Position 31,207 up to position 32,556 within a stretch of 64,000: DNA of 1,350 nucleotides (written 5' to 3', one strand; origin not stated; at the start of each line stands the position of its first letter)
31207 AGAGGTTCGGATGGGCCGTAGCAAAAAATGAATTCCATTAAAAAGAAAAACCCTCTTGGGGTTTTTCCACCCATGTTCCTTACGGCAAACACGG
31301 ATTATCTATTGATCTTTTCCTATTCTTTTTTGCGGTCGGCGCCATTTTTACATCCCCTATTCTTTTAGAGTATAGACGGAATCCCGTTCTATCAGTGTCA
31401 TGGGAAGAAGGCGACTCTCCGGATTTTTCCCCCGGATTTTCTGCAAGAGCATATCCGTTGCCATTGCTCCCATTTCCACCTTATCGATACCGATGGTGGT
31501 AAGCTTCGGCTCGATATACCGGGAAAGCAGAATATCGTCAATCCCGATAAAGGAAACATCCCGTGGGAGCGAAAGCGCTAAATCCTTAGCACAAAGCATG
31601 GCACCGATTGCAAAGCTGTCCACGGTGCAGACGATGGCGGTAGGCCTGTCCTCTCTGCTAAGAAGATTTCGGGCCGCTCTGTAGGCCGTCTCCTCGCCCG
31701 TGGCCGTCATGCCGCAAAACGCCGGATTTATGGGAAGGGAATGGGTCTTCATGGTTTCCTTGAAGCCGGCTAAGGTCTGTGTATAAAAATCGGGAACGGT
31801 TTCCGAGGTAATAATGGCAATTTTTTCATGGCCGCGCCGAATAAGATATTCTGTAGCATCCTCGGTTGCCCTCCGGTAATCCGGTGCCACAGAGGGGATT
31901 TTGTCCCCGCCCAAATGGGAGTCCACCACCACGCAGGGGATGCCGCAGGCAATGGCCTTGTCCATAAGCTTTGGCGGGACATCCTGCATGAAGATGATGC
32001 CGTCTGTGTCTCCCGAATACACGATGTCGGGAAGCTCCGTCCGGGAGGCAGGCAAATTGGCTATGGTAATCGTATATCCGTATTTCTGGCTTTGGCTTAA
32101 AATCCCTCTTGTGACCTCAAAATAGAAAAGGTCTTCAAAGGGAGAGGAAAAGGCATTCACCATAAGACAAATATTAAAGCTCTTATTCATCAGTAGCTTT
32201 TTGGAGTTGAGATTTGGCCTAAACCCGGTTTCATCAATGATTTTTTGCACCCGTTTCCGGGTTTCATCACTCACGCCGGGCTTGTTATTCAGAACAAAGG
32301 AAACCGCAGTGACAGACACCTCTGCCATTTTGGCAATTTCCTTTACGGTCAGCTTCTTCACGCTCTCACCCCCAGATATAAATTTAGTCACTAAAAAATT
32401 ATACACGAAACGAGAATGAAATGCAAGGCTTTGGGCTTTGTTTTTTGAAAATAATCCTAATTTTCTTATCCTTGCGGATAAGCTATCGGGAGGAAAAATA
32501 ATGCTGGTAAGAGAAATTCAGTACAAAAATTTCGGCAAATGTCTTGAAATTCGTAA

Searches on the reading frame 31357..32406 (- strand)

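Call 8: search_protein_families(library=pfam, proteins=[window:31357-32406:-])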
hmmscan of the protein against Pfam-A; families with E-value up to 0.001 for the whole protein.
window:31357-32406:- (349 aa): 4 families
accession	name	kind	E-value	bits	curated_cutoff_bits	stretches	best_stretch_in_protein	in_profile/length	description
PF13377.12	Peripla_BP_3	-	1.3e-30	107.1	26.5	1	186-344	2-167/167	Periplasmic binding protein-like domain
PF00532.27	Peripla_BP_1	-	8.6e-20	71.8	22.2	1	78-339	3-278/281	Periplasmic binding proteins and sugar binding domain of LacI family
PF00356.27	LacI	-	1.4e-15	57.2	27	1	20-65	1-46/46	Bacterial regulatory proteins, lacI family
PF13407.12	Peripla_BP_4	-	5e-10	39.8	35.1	1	146-327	71-257/258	Periplasmic binding protein domain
